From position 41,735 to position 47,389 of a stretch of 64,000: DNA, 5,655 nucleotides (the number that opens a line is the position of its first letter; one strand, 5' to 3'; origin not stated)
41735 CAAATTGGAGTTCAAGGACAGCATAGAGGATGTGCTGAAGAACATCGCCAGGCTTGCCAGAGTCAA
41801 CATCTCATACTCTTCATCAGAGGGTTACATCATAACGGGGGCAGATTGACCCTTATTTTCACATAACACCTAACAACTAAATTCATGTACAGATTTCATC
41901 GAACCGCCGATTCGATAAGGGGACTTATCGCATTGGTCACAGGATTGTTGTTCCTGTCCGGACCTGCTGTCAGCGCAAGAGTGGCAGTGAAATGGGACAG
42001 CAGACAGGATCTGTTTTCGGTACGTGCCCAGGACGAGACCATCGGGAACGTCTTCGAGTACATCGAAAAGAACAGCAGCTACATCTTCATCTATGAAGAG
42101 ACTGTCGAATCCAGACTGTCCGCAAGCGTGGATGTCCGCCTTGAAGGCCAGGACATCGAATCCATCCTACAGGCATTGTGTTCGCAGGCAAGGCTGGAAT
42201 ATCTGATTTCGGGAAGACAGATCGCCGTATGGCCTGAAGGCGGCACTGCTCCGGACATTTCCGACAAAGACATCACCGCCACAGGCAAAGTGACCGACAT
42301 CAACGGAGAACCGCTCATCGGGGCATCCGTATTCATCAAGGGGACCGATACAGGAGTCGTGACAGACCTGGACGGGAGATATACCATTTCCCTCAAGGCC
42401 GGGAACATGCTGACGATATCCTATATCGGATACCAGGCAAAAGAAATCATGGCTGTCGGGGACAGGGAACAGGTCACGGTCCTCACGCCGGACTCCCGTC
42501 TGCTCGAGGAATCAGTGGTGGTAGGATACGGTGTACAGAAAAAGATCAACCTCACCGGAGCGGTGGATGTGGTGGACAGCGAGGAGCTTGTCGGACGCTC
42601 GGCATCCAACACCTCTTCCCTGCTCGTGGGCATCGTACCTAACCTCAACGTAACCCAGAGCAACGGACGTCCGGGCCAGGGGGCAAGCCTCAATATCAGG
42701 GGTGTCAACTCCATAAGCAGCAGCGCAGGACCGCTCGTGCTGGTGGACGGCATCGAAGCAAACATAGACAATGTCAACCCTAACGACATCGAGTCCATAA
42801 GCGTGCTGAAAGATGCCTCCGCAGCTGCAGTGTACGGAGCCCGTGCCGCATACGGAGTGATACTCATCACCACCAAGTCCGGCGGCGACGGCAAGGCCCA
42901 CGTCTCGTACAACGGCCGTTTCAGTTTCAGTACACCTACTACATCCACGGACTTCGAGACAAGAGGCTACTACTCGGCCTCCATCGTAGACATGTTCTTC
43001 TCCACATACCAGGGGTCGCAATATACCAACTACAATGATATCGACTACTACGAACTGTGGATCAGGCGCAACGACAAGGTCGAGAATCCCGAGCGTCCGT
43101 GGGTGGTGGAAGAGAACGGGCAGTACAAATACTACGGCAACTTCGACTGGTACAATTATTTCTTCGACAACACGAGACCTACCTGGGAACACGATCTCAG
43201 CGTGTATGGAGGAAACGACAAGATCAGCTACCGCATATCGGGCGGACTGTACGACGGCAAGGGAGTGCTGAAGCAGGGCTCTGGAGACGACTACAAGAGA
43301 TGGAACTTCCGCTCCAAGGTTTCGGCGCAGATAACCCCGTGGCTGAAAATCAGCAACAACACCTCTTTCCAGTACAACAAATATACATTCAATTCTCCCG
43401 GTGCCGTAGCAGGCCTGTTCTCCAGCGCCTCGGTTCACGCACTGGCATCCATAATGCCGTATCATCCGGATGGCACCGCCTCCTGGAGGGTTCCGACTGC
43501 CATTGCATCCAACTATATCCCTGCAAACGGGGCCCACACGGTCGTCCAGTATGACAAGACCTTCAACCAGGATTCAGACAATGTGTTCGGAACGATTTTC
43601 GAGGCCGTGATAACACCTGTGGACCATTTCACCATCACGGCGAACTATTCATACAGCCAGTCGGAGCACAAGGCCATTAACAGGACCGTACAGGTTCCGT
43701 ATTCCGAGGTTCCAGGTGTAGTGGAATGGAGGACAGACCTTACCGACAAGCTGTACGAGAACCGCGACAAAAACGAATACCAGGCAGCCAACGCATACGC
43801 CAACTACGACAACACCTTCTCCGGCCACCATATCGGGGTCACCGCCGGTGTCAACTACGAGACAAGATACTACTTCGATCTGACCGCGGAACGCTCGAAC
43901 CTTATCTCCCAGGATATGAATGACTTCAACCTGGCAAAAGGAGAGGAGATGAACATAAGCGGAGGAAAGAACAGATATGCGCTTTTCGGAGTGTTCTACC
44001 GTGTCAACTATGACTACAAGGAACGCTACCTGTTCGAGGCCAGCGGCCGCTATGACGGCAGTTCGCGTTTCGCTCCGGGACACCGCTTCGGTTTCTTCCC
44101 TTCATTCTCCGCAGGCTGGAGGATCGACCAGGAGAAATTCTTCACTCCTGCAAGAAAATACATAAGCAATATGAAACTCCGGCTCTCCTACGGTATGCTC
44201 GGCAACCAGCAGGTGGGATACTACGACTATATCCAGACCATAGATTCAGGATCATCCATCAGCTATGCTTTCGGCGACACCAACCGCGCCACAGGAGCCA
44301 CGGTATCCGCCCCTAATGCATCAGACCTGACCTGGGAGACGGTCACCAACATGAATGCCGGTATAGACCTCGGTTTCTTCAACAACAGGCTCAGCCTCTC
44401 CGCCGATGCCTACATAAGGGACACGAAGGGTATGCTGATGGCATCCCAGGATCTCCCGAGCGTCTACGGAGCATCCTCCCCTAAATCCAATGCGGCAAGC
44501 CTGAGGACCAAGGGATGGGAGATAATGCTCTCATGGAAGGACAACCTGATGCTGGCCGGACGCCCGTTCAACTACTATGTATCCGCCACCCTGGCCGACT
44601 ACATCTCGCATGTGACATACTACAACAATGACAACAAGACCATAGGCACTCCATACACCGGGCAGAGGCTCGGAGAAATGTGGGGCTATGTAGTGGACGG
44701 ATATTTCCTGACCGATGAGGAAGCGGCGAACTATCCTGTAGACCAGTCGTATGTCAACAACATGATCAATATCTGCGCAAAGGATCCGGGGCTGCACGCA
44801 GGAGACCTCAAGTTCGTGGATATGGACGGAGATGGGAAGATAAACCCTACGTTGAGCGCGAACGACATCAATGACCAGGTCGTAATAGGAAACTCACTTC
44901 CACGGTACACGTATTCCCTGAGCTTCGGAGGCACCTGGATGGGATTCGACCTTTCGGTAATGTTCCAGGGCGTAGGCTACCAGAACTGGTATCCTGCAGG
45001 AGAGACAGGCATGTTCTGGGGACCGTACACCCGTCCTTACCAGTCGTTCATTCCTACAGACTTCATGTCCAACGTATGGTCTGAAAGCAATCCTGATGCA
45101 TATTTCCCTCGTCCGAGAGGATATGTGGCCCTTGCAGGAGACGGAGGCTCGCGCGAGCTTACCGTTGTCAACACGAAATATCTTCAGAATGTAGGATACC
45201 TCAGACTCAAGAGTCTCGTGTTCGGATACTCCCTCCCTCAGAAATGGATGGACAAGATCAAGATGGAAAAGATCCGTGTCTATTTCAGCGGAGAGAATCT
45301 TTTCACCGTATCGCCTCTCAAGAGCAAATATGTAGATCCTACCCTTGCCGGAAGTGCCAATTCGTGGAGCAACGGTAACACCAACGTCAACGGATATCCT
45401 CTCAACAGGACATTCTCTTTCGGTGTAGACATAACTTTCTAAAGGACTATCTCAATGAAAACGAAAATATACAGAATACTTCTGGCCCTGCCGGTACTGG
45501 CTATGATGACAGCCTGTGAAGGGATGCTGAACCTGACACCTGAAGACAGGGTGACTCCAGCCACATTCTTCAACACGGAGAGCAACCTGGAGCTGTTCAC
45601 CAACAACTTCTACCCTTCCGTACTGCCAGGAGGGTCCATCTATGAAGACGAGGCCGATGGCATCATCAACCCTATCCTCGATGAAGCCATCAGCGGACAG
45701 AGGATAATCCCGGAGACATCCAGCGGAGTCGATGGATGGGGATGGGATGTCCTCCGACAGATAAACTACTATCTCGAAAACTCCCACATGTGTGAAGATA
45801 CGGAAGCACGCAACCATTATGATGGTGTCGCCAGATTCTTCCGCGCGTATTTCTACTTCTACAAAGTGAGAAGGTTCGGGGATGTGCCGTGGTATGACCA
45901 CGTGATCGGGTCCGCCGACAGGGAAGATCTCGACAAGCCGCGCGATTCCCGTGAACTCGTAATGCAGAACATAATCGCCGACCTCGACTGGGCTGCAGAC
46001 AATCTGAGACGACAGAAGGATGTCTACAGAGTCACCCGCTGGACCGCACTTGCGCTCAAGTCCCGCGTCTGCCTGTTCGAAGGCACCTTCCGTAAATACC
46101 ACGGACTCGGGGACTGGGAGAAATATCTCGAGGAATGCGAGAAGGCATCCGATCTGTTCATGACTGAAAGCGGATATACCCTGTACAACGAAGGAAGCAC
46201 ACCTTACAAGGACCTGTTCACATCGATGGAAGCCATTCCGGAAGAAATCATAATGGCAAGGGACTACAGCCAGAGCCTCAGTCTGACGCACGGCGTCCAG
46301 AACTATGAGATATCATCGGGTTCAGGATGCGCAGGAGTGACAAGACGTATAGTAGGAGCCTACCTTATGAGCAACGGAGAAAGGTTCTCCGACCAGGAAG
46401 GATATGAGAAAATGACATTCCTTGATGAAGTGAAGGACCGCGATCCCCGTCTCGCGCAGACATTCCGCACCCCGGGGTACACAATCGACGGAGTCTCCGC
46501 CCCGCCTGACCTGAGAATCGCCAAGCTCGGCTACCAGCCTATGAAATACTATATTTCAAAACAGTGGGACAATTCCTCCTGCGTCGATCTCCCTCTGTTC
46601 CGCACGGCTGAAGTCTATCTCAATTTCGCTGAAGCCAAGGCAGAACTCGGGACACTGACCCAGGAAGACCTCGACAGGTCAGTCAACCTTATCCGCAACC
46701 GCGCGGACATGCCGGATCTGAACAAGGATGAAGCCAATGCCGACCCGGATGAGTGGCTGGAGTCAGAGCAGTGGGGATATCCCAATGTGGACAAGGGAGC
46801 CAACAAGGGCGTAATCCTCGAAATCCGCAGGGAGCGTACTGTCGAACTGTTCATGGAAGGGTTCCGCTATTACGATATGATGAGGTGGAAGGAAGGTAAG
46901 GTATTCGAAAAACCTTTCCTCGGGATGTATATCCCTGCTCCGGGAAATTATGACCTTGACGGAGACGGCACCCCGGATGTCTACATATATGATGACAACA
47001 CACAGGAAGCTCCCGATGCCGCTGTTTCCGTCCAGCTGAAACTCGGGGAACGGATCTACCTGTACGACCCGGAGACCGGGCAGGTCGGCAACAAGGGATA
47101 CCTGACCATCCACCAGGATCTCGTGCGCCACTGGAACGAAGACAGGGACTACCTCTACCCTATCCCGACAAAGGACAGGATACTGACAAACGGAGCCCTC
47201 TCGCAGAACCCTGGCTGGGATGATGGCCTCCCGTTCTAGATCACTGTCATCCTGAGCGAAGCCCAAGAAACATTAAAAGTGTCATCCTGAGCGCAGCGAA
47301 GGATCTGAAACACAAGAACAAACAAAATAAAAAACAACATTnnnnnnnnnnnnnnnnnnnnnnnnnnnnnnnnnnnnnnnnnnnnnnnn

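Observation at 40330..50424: ECF-sigma/anti-sigma-controlled SusC/SusD locus whose only enzymes are two phosphodiester glycosidases, next to GH125 + GH2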

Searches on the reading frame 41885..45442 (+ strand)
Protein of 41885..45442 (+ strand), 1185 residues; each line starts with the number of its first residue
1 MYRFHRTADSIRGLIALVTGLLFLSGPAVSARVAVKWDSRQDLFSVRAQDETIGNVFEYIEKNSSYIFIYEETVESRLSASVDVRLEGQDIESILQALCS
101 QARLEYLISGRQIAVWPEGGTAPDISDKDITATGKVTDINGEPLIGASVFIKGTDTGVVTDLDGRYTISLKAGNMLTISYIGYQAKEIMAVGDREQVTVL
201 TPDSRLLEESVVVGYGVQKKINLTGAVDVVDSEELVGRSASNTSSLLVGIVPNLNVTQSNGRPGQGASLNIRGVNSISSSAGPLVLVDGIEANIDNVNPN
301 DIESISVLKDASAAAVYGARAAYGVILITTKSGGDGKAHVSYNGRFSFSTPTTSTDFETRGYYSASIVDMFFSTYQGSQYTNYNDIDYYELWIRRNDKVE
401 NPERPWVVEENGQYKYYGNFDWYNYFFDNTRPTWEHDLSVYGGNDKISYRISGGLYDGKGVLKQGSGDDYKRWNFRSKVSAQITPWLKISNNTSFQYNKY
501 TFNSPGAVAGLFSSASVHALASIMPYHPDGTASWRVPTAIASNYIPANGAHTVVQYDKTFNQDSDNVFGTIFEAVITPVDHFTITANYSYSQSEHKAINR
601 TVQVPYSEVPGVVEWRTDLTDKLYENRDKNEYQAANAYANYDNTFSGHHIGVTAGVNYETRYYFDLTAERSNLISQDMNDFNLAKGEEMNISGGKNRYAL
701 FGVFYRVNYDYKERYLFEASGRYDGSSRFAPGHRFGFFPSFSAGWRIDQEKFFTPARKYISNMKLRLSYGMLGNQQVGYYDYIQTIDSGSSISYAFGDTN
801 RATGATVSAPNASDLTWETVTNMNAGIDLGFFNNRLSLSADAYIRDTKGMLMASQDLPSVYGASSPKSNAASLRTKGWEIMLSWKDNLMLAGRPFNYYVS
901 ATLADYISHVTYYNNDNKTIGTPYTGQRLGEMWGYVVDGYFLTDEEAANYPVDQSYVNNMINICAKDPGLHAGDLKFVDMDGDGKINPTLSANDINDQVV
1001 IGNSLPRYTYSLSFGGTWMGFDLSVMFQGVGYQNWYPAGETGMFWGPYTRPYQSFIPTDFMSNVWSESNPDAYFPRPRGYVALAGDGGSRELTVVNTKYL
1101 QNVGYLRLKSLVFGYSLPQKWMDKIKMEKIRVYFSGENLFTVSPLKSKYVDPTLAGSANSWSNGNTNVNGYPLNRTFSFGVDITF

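Call 4: search_protein_families(library=pfam, proteins=[window:41885-45442:+], max_evalue=0.01)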
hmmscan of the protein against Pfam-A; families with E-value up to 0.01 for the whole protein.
window:41885-45442:+ (1185 aa): 4 families
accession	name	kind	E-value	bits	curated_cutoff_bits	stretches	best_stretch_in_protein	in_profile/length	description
PF07715.20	Plug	-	6e-18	65.7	23.9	1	220-325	2-107/107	TonB-dependent Receptor Plug Domain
PF00593.30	TonB_dep_Rec_b-barrel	-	3.5e-17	63.9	27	1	554-1049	49-413/436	TonB dependent receptor-like, beta-barrel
PF13715.12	CarbopepD_reg_2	-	6.7e-17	61.7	32.2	1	133-212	2-88/88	CarboxypepD_reg-like domain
PF13620.12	CarboxypepD_reg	-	3.3e-10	40.6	32.3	1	133-196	3-74/82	Carboxypeptidase regulatory-like domain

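Call 12: search_protein_families(library=ncbifam, proteins=[window:41885-45442:+], max_evalue=0.001)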
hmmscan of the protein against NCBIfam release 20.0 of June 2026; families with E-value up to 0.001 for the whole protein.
window:41885-45442:+ (1185 aa): 2 families
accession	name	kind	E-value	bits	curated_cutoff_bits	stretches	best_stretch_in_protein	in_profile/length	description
TIGR04056.1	OMP_RagA_SusC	subfamily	5.9e-265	882.2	368.25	1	130-1185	1-981/981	SusC/RagA family TonB-linked outer membrane protein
TIGR04057.1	SusC_RagA_signa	signature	6.8e-18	64.2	46.2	1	301-331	1-31/31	SusC/RagA subfamily TonB-dependent outer membrane receptor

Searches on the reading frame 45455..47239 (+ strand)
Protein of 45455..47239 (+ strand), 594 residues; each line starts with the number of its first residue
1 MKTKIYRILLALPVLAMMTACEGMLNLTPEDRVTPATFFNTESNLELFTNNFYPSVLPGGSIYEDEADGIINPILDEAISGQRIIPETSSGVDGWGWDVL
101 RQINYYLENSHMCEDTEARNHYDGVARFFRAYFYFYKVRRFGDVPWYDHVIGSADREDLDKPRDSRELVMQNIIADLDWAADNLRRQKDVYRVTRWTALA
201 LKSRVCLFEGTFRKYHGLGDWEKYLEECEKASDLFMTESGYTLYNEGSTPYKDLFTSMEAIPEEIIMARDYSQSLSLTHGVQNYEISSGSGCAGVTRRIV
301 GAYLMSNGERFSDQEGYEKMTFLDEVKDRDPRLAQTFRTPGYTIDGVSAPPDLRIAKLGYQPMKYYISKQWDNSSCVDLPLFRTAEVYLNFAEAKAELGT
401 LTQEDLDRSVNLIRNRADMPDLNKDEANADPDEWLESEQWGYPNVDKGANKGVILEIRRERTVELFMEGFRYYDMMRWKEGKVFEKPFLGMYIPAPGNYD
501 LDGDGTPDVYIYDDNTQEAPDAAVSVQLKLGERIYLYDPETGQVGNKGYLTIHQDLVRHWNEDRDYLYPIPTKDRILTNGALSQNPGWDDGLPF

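Call 4: search_protein_families(library=pfam, proteins=[window:45455-47239:+], max_evalue=0.01)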
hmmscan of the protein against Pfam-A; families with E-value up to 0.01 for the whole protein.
window:45455-47239:+ (594 aa): 3 families
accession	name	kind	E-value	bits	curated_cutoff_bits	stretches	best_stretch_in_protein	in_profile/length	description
PF07980.17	SusD_RagB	-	2.1e-43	149.5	23.1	1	270-588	14-297/297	SusD family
PF14322.12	SusD-like_3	-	1.8e-11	45.1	27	1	101-207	86-191/191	Starch-binding associating with outer membrane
PF12771.13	SusD-like_2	-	2.5e-05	23.8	27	1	99-188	68-154/415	Starch-binding associating with outer membrane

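Call 12: search_protein_families(library=ncbifam, proteins=[window:45455-47239:+], max_evalue=0.001)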
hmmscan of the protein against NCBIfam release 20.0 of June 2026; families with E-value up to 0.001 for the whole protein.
window:45455-47239:+ (594 aa): 2 families
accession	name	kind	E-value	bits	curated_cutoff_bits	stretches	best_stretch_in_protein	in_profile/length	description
NF033072.0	NanU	exception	8.1e-14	51.6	425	2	373-477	383-483/521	SusD family outer membrane lipoprotein NanU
NF033071.0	SusD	exception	5.2e-12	44.8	725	2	97-256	124-279/558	starch-binding outer membrane lipoprotein SusD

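Call 68: search_solved_structures(query=window:45455-47239:+, max_evalue=0.00001)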
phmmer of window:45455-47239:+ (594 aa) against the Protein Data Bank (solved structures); distinct sequences matched with E-value up to 0.00001: 12.
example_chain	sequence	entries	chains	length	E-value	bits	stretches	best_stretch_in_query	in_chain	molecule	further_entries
3qnk_A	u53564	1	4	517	2.1e-15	59.2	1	29-212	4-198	Putative lipoprotein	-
3i4g_A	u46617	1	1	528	7.8e-12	47.4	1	104-492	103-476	SusD-like carbohydrate binding protein BF1063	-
3jq0_A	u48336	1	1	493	1.6e-09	39.8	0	56-200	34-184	SusD superfamily protein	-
4l7t_A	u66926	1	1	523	8.7e-09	37.4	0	73-180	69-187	NanU sialic acid binding protein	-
5ck1_A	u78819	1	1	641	9.1e-09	37.3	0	375-483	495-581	SusD homolog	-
5cjz_A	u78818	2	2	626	1.1e-08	37.1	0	375-483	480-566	SusD homolog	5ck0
5e75_A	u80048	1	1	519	3.6e-08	35.3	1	120-258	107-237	SusD-like protein BACOVA_02651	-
5e76_A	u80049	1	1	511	3.7e-08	35.3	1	121-258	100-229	SusD-like protein BACOVA_02651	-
3otn_A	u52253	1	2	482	5.7e-08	34.7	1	115-447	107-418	SusD superfamily protein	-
3iv0_A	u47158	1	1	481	2.1e-07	32.8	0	117-182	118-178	SusD homolog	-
7bll_A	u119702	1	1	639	5.2e-07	31.5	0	379-484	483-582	SusD homolog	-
7kv4_AAA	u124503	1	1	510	1.3e-06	30.2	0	120-216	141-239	SusD family protein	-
